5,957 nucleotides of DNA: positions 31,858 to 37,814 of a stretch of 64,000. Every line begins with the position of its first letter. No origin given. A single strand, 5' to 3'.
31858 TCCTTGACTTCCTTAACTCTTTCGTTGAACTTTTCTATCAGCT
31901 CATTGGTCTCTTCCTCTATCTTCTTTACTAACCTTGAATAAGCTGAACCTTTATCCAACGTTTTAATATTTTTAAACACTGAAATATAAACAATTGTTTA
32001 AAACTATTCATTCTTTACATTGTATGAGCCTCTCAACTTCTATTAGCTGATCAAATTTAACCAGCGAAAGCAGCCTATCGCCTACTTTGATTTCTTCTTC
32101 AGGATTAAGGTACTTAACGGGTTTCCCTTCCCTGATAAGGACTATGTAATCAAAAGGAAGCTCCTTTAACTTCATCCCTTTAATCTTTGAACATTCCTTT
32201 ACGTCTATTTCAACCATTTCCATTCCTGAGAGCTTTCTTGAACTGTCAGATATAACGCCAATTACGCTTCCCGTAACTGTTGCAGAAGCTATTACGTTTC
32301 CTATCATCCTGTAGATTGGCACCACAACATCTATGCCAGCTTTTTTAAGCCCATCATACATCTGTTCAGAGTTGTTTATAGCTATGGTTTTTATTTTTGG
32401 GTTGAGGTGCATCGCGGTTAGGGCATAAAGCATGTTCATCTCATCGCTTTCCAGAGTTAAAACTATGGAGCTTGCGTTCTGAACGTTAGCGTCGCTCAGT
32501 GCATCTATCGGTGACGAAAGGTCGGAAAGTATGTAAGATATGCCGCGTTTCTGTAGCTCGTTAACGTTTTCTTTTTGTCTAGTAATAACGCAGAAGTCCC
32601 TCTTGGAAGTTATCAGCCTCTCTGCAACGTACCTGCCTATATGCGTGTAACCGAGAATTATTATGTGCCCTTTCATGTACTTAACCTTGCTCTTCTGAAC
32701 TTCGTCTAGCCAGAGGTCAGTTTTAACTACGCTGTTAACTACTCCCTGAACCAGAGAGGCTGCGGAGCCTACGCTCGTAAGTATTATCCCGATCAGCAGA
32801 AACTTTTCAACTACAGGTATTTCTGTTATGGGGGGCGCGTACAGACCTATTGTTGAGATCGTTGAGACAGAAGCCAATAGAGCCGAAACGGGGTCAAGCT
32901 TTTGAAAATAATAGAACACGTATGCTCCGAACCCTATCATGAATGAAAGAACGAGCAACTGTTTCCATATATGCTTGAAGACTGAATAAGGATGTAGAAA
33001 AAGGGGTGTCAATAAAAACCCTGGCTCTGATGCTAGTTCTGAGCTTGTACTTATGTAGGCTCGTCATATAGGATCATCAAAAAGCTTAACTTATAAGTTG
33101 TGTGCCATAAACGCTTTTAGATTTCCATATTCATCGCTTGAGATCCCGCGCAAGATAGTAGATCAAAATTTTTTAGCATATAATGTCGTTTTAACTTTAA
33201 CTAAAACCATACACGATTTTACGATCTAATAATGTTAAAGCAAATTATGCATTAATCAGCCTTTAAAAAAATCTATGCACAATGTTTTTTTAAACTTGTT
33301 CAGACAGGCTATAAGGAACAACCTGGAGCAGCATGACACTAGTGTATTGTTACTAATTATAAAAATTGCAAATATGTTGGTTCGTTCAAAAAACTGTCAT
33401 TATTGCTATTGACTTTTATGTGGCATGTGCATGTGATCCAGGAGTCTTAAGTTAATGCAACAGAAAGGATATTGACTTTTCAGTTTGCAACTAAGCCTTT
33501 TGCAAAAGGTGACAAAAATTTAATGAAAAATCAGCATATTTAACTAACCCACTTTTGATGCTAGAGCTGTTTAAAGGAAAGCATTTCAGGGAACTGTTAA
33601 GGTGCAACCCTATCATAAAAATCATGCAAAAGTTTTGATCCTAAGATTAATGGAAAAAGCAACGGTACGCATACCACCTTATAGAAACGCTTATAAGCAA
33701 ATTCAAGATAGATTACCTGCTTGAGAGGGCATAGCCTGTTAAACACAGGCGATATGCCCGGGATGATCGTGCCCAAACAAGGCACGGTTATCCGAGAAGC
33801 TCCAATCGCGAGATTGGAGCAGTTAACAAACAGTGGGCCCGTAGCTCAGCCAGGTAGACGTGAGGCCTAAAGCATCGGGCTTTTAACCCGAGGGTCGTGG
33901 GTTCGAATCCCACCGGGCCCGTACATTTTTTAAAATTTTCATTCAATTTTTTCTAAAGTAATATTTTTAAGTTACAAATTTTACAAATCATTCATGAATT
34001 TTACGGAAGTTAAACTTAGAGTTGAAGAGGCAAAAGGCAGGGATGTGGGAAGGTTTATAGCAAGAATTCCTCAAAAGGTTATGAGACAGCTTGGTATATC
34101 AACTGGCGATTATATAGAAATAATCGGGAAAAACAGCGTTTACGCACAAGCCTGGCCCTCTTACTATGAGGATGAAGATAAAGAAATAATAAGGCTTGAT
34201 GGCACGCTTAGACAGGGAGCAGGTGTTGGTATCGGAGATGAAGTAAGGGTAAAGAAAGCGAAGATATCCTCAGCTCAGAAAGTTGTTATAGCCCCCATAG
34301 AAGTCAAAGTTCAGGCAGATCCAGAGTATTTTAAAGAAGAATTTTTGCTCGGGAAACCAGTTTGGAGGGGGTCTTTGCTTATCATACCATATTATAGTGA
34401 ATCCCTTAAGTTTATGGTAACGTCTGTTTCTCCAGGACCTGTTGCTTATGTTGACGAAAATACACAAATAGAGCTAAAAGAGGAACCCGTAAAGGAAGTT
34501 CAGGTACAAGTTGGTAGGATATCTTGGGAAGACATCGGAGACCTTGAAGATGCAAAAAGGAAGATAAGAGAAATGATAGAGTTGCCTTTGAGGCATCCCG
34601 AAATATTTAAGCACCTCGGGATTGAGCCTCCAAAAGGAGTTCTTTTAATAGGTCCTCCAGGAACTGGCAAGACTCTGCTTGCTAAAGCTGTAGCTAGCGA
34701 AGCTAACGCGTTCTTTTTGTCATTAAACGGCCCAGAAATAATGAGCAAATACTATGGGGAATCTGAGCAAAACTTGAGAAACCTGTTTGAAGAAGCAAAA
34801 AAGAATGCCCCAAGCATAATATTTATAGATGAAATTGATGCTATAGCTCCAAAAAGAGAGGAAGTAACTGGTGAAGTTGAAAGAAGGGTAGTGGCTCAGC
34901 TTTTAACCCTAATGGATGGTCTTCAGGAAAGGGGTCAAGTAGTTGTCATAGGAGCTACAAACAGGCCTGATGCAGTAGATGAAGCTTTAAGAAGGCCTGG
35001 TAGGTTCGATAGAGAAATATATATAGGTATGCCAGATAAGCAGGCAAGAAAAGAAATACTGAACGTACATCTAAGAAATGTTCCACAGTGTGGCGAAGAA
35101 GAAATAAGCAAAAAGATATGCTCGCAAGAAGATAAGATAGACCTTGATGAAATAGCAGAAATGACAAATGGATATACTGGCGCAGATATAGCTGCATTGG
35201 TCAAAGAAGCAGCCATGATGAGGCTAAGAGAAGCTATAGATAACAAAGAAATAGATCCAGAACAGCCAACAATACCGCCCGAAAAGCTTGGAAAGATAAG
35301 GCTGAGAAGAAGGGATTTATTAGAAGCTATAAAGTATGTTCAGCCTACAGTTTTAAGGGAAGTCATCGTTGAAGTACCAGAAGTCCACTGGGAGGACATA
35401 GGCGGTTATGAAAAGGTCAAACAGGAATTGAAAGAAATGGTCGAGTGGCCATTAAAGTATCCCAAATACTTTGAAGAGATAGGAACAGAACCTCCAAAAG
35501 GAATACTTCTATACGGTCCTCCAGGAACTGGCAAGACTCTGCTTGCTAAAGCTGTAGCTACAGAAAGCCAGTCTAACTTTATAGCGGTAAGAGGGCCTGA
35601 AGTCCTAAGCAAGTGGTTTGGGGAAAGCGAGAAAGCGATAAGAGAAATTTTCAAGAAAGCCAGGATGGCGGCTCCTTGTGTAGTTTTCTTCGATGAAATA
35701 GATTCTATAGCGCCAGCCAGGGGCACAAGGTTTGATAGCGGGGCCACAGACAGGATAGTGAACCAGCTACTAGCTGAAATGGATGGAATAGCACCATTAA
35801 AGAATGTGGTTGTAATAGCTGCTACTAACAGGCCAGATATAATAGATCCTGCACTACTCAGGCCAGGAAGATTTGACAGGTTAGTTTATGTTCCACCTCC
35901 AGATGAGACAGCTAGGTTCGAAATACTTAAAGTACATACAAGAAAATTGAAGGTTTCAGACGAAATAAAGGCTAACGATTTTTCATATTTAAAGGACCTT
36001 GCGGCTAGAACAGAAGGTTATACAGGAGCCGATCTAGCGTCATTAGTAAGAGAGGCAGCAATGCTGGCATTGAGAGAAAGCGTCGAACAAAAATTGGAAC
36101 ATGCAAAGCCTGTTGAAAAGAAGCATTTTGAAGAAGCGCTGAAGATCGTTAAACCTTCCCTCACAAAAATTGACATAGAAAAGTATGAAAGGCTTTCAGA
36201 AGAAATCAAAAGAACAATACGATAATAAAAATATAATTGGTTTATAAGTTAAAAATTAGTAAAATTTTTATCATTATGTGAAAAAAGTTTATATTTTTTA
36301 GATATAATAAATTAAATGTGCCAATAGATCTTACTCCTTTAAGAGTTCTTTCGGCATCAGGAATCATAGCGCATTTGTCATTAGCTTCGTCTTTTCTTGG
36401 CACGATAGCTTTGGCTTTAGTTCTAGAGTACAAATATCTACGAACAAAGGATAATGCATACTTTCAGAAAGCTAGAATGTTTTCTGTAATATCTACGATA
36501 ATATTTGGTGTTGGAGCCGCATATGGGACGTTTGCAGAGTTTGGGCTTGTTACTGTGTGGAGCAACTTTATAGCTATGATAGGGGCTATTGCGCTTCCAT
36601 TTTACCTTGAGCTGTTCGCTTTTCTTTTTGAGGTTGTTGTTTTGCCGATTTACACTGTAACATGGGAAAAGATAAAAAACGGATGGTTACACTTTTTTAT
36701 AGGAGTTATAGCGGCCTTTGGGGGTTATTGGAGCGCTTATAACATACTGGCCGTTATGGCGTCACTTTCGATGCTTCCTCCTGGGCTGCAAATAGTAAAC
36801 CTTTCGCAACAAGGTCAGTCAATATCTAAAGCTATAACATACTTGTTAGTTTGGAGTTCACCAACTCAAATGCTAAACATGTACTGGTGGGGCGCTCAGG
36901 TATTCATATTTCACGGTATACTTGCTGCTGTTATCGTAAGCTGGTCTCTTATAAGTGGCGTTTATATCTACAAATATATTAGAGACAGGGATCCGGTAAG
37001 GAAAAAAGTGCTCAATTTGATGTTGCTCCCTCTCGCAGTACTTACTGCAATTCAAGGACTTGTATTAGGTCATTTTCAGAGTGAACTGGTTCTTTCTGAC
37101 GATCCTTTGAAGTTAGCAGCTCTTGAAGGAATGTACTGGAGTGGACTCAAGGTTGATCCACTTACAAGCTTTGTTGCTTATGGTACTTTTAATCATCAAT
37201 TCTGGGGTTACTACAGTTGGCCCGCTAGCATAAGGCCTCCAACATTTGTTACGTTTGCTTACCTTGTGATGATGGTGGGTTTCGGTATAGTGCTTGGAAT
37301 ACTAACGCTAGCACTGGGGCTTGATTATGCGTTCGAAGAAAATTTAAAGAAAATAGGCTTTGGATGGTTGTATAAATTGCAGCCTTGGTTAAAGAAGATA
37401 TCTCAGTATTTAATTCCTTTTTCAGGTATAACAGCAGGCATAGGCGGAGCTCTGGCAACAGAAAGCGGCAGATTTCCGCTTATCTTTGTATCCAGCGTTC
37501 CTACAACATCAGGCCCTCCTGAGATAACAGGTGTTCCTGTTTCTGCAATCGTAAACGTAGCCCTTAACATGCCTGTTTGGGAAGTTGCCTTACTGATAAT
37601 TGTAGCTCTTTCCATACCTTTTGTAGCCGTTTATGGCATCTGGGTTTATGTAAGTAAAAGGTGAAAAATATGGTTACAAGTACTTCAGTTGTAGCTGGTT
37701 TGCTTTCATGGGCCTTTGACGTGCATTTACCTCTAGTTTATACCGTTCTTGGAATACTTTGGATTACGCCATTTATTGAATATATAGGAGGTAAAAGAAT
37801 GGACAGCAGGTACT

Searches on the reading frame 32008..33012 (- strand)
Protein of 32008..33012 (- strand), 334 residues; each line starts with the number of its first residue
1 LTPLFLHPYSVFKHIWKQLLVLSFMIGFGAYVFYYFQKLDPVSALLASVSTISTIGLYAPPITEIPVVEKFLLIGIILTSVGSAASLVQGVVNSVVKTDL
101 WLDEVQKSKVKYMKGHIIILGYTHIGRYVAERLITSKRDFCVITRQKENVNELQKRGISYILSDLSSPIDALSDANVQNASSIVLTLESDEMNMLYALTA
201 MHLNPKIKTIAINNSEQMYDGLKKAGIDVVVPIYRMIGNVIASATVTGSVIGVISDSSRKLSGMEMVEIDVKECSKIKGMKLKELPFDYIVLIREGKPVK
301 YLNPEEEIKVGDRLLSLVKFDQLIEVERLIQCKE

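Call 93: search_protein_families(library=pfam, proteins=[window:32008-33012:-])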
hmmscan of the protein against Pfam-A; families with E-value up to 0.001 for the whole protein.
window:32008-33012:- (334 aa): 2 families
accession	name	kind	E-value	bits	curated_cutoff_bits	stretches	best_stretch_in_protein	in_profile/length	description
PF02254.24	TrkA_N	-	1.6e-22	80.4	23.8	1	117-231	1-114/116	TrkA-N domain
PF02080.26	TrkA_C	-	9.2e-05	22.7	27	1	266-330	1-70/71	TrkA-C domain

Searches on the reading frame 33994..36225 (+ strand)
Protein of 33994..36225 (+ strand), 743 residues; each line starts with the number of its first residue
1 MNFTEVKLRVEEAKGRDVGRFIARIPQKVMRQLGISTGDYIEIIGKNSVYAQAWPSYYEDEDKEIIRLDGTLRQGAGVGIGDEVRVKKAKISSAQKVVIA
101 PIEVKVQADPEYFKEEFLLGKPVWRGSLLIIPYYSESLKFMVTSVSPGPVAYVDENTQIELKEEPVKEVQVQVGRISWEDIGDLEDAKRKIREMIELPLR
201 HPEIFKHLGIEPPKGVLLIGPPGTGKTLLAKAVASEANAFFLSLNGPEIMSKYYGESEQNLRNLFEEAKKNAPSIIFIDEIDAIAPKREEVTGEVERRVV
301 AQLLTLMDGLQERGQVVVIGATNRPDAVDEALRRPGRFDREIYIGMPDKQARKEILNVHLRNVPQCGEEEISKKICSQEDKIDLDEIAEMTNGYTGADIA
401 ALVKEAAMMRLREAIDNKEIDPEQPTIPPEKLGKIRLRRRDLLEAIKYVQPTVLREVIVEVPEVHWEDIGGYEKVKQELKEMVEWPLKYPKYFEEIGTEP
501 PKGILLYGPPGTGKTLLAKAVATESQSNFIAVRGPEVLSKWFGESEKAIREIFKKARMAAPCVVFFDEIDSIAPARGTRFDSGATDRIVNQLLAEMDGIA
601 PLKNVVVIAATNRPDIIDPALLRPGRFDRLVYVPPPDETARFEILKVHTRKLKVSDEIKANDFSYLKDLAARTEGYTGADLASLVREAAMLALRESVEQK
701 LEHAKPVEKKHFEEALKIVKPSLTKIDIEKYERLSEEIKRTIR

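Call 93: search_protein_families(library=pfam, proteins=[window:33994-36225:+])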
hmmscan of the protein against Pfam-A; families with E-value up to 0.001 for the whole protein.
window:33994-36225:+ (743 aa): 42 families (the best 25 are shown)
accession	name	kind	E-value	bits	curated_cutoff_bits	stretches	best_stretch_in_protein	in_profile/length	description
PF00004.35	AAA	-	2.1e-99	329.5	21.2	2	216-345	1-130/131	ATPase family associated with various cellular activities (AAA)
PF17862.7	AAA_lid_3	-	4.8e-32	109.5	27.2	2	382-418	2-38/45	AAA+ lid domain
PF02359.24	CDC48_N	-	3.1e-27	95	35.1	1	7-90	1-84/85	Cell division protein 48 (CDC48), N-terminal domain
PF05496.18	RuvB_N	-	2.8e-15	56.9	27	2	214-292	34-104/159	Holliday junction DNA helicase RuvB P-loop domain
PF13191.12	AAA_16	-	5.2e-15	56.8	32.6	2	213-320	24-139/167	AAA ATPase domain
PF07724.20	AAA_2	-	9.8e-13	48.9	27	1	216-309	6-101/166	AAA domain (Cdc48 subfamily)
PF07728.20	AAA_5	-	6.7e-12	46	22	2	215-333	1-136/139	AAA domain (dynein-related subfamily)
PF13173.12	AAA_14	-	9e-12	45.6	27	1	216-291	5-81/129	AAA domain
PF13671.12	AAA_33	-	5e-11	43.5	27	1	216-324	2-80/143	AAA domain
PF13401.12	AAA_22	-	6.8e-11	43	27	0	504-533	8-40/130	AAA domain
PF02933.23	CDC48_2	-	1.3e-10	41.2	22.4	1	108-168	4-64/64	Cell division protein 48 (CDC48), domain 2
PF06068.19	TIP49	-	1.8e-09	37.7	23.8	0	214-259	51-98/347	TIP49 P-loop domain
PF25199.1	nSTAND_NTPase5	-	8.6e-09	35.8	34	1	174-298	7-122/145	Novel STAND NTPase 5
PF20720.3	nSTAND3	-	1.6e-08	34.8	27.2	0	216-361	20-154/155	Novel STAND NTPase 3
PF09336.16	Vps4_C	-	3e-08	34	21.3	1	698-733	20-55/61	Vps4 C terminal oligomerisation domain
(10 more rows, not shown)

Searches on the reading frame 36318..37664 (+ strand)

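Call 93: search_protein_families(library=pfam, proteins=[window:36318-37664:+])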
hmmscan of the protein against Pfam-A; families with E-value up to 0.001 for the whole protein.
window:36318-37664:+ (448 aa): 1 family
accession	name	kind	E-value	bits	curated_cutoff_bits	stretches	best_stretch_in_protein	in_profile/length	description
PF01654.22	Cyt_bd_oxida_I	-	2.3e-50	171.9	26.2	1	9-420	3-397/418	Cytochrome bd terminal oxidase subunit I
